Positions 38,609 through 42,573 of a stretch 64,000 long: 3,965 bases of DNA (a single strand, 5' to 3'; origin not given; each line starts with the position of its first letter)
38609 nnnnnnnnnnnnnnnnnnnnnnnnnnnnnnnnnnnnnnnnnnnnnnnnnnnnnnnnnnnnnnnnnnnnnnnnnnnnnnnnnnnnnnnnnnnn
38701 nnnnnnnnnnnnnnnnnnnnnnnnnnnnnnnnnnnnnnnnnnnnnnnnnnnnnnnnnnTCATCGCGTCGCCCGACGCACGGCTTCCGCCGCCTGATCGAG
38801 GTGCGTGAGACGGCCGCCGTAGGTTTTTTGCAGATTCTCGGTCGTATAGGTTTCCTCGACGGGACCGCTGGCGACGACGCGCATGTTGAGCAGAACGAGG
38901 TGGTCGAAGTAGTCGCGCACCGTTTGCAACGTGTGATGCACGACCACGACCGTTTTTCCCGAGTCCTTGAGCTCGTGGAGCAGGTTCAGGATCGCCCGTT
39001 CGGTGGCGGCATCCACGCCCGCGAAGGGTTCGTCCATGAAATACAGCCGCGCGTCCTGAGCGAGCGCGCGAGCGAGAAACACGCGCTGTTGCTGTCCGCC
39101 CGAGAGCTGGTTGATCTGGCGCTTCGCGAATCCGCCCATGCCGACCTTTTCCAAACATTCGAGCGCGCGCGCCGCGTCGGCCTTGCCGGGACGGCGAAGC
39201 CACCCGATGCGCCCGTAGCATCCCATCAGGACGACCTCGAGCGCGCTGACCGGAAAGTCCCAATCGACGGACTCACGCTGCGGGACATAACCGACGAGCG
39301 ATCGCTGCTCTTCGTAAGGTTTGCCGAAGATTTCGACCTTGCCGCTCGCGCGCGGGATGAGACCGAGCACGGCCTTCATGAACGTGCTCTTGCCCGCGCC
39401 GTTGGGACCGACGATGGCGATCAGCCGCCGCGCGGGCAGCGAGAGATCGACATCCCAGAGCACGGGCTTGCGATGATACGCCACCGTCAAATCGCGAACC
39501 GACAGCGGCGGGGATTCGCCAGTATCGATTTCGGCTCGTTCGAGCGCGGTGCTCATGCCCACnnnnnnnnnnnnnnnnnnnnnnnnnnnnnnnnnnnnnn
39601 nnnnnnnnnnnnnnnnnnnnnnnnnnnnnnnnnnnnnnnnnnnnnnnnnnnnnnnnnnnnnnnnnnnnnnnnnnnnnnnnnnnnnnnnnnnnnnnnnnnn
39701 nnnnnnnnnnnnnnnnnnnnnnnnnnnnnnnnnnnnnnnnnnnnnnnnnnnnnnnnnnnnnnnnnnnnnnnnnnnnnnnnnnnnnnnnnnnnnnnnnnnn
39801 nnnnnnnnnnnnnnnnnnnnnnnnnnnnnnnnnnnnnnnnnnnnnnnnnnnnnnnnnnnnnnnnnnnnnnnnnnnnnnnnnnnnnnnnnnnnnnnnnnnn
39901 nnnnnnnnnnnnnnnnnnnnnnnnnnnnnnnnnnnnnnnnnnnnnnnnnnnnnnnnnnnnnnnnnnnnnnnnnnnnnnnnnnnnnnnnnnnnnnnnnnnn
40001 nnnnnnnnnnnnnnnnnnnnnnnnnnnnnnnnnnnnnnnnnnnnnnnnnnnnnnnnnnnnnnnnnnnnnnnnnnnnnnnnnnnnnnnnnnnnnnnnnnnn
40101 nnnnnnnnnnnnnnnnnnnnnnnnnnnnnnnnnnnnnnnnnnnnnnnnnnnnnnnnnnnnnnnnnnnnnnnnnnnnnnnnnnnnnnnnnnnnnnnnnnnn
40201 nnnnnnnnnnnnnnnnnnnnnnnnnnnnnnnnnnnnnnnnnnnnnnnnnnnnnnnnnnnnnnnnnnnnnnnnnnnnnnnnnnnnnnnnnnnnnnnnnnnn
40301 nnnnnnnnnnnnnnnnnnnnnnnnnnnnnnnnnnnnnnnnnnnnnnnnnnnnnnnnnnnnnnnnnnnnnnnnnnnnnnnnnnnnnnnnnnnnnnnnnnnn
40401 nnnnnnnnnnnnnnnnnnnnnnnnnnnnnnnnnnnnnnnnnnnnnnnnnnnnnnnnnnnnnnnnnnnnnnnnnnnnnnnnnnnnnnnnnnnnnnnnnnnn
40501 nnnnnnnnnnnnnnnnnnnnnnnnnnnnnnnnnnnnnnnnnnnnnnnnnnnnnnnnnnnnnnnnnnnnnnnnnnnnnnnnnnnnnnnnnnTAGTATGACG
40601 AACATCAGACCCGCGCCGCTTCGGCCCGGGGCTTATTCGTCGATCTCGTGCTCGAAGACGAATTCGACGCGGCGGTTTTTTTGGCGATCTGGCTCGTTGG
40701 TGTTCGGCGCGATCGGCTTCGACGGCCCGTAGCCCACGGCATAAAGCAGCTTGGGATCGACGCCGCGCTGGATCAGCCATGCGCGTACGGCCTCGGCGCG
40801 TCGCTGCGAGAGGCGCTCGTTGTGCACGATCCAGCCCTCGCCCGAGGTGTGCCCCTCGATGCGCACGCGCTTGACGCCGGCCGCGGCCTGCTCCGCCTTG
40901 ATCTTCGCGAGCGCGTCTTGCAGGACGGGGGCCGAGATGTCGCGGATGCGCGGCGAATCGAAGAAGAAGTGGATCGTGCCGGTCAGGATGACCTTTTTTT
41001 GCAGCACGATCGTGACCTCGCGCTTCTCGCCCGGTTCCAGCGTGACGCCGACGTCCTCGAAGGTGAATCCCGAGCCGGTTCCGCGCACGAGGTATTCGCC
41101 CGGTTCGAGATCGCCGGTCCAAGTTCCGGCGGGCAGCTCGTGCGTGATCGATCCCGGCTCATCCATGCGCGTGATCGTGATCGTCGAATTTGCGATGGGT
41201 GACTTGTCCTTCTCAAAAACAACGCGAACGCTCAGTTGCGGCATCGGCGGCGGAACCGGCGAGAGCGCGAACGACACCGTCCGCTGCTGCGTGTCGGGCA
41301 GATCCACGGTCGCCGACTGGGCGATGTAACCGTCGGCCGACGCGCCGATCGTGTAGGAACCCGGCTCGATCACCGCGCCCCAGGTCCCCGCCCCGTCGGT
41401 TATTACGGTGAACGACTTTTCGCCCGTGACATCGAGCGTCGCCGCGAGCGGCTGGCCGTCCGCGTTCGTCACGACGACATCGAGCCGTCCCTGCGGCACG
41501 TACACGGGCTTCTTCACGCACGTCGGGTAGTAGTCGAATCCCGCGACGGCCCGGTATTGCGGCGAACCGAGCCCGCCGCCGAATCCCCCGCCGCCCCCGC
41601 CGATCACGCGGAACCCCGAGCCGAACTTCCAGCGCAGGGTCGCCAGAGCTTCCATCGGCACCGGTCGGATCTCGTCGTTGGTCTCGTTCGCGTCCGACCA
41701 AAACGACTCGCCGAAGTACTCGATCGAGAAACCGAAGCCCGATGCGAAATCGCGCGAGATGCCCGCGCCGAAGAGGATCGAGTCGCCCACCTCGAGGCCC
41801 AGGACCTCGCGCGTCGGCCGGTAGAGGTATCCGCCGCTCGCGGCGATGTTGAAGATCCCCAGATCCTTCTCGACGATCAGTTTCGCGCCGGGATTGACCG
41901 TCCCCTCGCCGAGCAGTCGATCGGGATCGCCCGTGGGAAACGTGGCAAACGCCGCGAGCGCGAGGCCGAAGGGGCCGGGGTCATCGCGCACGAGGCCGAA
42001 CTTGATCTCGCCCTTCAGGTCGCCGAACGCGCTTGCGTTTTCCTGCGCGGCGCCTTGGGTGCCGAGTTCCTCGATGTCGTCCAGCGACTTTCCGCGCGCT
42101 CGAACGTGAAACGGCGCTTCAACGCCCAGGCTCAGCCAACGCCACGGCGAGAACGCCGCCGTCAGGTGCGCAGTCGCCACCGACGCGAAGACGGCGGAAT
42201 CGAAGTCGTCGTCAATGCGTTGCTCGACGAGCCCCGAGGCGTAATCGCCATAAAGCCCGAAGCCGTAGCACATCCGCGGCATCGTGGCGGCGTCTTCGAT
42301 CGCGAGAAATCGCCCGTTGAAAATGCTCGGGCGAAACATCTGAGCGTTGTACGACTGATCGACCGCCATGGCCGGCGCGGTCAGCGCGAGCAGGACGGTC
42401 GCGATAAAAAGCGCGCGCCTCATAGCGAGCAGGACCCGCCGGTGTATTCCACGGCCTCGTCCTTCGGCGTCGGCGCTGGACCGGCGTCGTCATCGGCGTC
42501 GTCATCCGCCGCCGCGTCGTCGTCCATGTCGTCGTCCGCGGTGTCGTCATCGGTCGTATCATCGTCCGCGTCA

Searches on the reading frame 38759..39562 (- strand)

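Call 39: search_protein_families(library=pfam, proteins=[window:38759-39562:-])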
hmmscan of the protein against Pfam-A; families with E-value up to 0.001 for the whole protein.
window:38759-39562:- (267 aa): 9 families
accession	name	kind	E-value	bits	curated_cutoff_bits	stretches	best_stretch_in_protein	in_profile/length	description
PF00005.33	ABC_tran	-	9.1e-29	101.2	25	1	37-181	3-137/137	ABC transporter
PF13304.12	AAA_21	-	1.7e-09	38.6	27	1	48-84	2-44/304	AAA domain, putative AbiEii toxin, Type IV TA system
PF02463.25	SMC_N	-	6.8e-09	35.9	40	0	45-66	24-45/220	RecF/RecN/SMC N terminal domain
PF13476.12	AAA_23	-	0.0003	21.9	27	1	44-65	18-39/201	AAA domain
PF13558.12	SbcC_Walker_B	-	0.00052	20.7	27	0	146-196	26-89/90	SbcC/RAD50-like, Walker B motif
PF13604.12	AAA_30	-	0.00052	20.2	27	0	45-79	18-52/191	AAA domain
PF13514.12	AAA_27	-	0.00053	20.1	22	0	39-68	20-49/206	AAA domain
PF13481.12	AAA_25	-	0.00072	19.7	27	0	30-62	18-50/195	AAA domain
PF13555.12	AAA_29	-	0.00086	19.4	27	0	46-68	23-45/61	P-loop containing region of AAA domain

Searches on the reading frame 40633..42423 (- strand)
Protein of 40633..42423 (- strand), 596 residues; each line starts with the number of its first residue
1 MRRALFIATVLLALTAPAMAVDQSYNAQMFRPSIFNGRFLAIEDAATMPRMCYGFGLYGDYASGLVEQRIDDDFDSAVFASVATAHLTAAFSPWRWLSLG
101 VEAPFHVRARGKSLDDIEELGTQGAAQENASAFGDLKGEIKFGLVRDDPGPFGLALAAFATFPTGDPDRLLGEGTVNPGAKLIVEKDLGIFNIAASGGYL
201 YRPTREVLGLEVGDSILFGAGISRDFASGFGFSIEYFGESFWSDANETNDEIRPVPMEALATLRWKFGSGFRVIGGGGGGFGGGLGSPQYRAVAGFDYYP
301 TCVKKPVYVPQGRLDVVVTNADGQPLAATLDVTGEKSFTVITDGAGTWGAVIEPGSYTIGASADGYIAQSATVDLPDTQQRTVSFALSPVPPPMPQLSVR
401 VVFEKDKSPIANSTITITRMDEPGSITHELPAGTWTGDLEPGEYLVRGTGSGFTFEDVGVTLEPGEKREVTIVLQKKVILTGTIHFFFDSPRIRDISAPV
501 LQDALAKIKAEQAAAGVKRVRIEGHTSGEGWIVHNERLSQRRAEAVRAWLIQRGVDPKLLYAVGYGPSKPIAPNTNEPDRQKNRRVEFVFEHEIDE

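Call 39: search_protein_families(library=pfam, proteins=[window:40633-42423:-])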
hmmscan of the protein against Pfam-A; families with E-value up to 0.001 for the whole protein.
window:40633-42423:- (596 aa): 4 families
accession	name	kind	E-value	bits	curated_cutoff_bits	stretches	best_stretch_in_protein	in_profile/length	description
PF00691.25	OmpA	-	2.1e-15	57.3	27.2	1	486-584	2-98/98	OmpA family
PF13620.12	CarboxypepD_reg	-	1.9e-14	54.2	32.3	2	316-388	4-82/82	Carboxypeptidase regulatory-like domain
PF13715.12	CarbopepD_reg_2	-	1.1e-05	25.8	32.2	0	317-388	5-77/88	CarboxypepD_reg-like domain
PF13557.12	Phenol_MetA_deg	-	0.00023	21.8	22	1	111-205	63-147/242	Putative MetA-pathway of phenol degradation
